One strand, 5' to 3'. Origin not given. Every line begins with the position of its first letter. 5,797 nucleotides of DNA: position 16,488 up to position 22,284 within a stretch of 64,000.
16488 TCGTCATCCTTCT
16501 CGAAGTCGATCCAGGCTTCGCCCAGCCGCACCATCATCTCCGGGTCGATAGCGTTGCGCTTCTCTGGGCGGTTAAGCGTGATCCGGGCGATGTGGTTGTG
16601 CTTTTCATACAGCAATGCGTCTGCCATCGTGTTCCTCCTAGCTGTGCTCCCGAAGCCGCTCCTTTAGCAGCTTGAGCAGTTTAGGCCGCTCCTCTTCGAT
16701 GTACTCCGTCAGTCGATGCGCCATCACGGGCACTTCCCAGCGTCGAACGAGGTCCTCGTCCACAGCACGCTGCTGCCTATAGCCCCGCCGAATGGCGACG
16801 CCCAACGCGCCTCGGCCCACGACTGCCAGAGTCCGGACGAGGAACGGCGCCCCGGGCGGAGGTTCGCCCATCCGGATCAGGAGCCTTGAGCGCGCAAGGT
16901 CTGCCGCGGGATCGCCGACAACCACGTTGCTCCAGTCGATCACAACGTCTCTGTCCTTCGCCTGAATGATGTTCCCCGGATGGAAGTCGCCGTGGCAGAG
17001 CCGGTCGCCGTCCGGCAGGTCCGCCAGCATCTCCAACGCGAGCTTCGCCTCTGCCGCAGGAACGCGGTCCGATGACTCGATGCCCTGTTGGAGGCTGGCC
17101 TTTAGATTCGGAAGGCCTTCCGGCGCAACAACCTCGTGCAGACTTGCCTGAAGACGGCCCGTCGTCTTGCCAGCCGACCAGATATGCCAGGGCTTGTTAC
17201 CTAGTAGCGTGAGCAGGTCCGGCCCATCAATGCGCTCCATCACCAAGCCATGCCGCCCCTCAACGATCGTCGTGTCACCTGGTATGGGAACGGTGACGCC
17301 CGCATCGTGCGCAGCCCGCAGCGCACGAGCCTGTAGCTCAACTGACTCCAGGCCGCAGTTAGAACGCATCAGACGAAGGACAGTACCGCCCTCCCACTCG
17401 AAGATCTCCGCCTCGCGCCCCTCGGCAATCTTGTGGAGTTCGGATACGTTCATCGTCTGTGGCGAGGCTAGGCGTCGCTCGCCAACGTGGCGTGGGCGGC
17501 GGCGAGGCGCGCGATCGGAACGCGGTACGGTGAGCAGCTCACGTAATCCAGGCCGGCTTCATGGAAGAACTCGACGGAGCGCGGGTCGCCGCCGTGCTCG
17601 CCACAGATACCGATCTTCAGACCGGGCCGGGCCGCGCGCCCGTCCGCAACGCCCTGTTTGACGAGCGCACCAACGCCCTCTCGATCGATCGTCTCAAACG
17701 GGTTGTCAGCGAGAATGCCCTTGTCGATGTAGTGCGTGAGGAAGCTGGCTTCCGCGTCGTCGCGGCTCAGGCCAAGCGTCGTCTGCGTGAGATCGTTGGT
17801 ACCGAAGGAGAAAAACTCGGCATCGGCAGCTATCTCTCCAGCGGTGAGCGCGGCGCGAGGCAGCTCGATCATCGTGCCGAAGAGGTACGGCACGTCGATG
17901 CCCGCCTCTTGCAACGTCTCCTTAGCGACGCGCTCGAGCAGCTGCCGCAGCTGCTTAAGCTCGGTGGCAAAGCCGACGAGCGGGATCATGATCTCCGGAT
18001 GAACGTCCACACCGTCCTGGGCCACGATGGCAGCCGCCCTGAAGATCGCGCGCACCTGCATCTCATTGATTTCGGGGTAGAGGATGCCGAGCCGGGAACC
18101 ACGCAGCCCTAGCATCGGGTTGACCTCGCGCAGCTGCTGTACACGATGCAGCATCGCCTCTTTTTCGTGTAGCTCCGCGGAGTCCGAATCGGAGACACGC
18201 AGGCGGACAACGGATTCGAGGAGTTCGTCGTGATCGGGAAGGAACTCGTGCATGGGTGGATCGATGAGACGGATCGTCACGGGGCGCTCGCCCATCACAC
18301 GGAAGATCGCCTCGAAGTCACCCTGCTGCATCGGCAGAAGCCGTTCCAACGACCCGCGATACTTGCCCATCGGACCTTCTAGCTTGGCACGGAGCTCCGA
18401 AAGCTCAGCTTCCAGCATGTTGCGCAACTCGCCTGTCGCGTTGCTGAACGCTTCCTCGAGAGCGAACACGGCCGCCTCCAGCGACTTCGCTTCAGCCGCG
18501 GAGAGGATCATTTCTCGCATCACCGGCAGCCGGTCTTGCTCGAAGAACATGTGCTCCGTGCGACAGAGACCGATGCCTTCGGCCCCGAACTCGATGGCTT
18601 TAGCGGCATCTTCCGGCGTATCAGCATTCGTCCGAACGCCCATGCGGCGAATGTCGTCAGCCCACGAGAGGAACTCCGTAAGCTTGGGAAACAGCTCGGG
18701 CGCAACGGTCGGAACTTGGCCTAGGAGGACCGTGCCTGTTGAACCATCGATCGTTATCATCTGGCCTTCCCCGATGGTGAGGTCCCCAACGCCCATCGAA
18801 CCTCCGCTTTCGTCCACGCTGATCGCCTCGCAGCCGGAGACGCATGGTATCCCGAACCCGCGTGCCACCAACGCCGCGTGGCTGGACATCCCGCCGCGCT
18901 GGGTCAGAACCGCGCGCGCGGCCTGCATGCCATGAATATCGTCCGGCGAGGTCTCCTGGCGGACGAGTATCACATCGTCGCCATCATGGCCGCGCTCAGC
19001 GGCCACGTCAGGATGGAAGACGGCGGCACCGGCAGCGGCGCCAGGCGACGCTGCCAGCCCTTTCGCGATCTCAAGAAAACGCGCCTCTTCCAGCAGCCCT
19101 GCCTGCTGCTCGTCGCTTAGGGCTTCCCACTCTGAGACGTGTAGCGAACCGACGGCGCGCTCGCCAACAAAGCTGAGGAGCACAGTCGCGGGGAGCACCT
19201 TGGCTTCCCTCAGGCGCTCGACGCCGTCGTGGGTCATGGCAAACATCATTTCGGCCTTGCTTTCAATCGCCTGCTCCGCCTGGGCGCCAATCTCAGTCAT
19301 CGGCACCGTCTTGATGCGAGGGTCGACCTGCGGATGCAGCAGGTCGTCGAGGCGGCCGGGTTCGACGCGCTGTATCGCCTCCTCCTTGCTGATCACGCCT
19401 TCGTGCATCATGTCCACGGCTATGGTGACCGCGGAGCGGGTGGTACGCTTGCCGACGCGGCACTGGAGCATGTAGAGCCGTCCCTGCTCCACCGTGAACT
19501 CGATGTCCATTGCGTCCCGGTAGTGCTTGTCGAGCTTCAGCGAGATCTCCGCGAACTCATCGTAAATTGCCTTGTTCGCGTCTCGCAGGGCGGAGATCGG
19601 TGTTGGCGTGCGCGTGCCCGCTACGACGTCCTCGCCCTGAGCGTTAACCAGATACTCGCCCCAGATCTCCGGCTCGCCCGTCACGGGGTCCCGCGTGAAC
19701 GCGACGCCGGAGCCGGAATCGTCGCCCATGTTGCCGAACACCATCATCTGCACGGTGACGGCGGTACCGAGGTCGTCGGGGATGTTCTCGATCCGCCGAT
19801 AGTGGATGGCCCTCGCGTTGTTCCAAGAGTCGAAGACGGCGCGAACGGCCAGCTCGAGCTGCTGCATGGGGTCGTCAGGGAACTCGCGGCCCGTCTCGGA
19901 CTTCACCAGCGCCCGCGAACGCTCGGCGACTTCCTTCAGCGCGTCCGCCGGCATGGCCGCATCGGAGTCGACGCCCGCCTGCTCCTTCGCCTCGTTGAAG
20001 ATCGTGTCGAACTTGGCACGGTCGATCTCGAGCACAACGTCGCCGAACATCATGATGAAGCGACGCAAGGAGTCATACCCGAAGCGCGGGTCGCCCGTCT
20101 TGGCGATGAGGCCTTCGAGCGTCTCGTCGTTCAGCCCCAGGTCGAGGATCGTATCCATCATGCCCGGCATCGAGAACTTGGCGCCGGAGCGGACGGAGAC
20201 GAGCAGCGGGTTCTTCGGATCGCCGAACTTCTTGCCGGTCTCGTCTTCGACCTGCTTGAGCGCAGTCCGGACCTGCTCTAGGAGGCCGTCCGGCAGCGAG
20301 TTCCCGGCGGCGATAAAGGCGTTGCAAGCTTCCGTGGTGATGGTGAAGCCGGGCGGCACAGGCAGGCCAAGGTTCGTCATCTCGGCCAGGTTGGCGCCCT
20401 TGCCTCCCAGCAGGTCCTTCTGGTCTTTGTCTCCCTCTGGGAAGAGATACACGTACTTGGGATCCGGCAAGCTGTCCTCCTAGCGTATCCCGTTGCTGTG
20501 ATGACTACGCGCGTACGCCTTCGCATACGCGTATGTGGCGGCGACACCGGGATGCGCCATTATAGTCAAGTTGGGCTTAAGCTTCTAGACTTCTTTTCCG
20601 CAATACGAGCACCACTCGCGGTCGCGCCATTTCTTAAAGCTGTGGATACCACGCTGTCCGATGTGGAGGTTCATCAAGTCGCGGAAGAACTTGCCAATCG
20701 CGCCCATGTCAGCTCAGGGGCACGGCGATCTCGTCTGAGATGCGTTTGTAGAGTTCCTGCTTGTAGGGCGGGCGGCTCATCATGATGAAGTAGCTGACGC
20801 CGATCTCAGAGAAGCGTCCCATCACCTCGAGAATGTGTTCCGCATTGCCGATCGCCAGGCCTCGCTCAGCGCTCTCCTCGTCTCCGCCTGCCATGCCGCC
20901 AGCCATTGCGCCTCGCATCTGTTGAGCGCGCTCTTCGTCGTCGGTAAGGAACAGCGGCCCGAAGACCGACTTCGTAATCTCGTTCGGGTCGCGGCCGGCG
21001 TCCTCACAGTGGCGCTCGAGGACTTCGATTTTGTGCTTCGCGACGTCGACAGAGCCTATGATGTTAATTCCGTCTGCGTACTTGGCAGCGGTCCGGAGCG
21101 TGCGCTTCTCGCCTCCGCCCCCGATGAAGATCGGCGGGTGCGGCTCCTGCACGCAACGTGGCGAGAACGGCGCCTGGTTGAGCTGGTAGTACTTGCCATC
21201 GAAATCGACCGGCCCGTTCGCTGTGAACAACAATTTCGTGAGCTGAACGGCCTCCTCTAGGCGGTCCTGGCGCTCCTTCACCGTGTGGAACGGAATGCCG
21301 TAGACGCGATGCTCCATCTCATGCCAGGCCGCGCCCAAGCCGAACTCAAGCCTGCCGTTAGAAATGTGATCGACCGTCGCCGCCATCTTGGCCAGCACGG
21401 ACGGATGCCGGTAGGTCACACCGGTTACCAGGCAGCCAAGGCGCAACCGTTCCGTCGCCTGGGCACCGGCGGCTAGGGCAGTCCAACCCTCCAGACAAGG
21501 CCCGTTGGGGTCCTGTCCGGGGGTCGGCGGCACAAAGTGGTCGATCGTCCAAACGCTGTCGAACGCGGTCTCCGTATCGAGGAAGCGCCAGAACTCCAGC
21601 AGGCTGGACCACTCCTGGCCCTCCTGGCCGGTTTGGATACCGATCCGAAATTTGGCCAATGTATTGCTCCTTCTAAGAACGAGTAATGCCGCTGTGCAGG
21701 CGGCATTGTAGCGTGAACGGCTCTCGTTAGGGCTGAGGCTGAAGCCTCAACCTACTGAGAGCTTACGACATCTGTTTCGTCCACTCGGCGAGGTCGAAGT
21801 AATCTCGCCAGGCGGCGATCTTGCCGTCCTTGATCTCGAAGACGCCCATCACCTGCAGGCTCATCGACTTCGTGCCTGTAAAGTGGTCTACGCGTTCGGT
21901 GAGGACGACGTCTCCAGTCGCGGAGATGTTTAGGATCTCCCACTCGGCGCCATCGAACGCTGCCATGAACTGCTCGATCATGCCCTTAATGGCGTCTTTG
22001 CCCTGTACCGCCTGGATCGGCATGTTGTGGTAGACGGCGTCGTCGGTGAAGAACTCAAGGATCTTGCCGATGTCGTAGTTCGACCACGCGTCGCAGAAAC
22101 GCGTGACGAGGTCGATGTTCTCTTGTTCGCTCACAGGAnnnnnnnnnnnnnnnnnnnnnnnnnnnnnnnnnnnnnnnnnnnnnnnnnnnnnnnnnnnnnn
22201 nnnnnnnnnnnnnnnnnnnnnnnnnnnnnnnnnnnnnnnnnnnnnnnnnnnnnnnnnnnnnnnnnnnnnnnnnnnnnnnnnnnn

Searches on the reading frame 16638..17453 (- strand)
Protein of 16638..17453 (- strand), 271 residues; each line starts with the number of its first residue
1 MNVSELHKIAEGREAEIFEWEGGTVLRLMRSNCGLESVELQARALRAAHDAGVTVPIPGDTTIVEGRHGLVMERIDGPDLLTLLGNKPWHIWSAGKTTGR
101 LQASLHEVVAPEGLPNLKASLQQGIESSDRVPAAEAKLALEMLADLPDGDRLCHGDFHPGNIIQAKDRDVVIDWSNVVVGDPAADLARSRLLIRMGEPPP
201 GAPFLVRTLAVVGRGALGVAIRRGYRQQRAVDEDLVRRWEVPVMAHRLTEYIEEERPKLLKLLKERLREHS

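Call 33: search_protein_families(library=pfam, proteins=[window:16638-17453:-], max_evalue=0.001)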
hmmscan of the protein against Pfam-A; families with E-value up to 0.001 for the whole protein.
window:16638-17453:- (271 aa): 2 families
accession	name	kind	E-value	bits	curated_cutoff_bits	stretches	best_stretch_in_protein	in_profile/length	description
PF01636.29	APH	-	7.3e-20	72.2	23.2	1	9-198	5-218/239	Phosphotransferase enzyme family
PF01163.29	RIO1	-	9.1e-05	22.6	22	0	143-179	117-153/187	RIO domain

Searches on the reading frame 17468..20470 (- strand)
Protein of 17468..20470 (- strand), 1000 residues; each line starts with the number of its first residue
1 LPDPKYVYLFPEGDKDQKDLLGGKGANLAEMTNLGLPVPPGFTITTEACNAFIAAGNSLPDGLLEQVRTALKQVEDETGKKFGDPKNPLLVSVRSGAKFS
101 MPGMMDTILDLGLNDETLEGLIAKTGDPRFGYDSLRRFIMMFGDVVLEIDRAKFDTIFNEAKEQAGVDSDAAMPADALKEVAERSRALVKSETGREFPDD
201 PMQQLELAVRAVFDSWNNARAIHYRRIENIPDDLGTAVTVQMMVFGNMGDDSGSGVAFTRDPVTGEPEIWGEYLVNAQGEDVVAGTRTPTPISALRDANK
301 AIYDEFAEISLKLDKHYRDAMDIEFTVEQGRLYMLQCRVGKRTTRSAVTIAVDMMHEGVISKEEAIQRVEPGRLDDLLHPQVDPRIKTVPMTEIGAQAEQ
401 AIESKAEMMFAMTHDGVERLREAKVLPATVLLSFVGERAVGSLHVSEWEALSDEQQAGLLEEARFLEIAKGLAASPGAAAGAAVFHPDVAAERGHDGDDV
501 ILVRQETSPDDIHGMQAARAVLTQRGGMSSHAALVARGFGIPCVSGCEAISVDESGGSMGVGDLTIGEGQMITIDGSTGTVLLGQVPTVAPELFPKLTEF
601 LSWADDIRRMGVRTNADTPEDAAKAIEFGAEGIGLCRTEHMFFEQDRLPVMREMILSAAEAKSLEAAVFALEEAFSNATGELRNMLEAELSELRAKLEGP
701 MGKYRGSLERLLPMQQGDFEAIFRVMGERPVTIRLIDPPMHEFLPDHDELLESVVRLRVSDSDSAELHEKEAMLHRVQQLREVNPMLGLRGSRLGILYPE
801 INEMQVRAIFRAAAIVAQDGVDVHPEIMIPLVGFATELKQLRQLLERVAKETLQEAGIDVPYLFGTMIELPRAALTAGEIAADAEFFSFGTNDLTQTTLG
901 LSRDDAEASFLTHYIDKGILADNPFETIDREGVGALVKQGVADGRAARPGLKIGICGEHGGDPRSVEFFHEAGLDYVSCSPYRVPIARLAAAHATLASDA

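Call 33: search_protein_families(library=pfam, proteins=[window:17468-20470:-], max_evalue=0.001)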
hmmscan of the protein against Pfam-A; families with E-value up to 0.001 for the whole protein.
window:17468-20470:- (1000 aa): 3 families
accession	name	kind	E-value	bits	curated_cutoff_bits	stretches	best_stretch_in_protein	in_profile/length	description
PF02896.24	PEP-utilizers_C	-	1.5e-79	267.7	22.8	1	596-994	6-291/293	PEP-utilising enzyme, PEP-binding domain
PF01326.24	PPDK_N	-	2.8e-57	194.9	27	2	19-298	2-226/328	Pyruvate phosphate dikinase, AMP/ATP-binding domain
PF00391.29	PEP-utilizers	-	7.5e-24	83.6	23.1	1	498-579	3-72/72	PEP-utilising enzyme, mobile domain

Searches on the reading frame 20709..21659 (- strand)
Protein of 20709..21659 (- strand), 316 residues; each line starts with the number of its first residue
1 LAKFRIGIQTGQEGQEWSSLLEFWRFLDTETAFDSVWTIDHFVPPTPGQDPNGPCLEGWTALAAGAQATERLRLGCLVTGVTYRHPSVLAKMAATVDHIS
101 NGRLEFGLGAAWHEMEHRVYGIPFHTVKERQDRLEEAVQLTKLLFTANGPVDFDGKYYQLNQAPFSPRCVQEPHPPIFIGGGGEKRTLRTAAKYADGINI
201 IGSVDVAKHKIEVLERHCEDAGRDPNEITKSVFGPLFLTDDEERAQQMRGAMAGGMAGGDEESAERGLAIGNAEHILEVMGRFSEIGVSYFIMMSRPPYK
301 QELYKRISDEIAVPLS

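Call 25: search_protein_families(library=pfam, proteins=[window:20709-21659:-], max_evalue=0.001)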
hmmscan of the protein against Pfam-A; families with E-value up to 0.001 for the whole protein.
window:20709-21659:- (316 aa): 1 family
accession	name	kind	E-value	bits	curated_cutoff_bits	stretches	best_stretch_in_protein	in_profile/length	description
PF00296.26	Bac_luciferase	-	7.1e-51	173.9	27.9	1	3-256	8-249/314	Luciferase-like monooxygenase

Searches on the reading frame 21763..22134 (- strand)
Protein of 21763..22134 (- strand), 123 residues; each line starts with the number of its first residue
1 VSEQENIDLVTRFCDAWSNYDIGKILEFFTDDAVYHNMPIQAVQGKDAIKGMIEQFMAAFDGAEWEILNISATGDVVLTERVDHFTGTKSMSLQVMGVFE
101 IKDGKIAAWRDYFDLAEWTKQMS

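Call 25: search_protein_families(library=pfam, proteins=[window:21763-22134:-], max_evalue=0.001)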
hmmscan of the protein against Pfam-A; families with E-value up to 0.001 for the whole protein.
window:21763-22134:- (123 aa): 5 families
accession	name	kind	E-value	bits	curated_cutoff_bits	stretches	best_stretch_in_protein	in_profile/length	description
PF07858.18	LEH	-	2.5e-22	79.9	24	1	5-121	2-119/122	Limonene-1,2-epoxide hydrolase catalytic domain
PF12680.13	SnoaL_2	-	9.3e-22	78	27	1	10-109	1-102/102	SnoaL-like domain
PF07366.18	SnoaL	-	7.4e-14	52.1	28.4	1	8-121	2-125/126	SnoaL-like polyketide cyclase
PF14534.12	DUF4440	-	3.9e-06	27.7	25.2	1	8-89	3-83/107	Domain of unknown function (DUF4440)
PF13474.12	SnoaL_3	-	7.3e-05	23.6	22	1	9-98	4-101/121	SnoaL-like domain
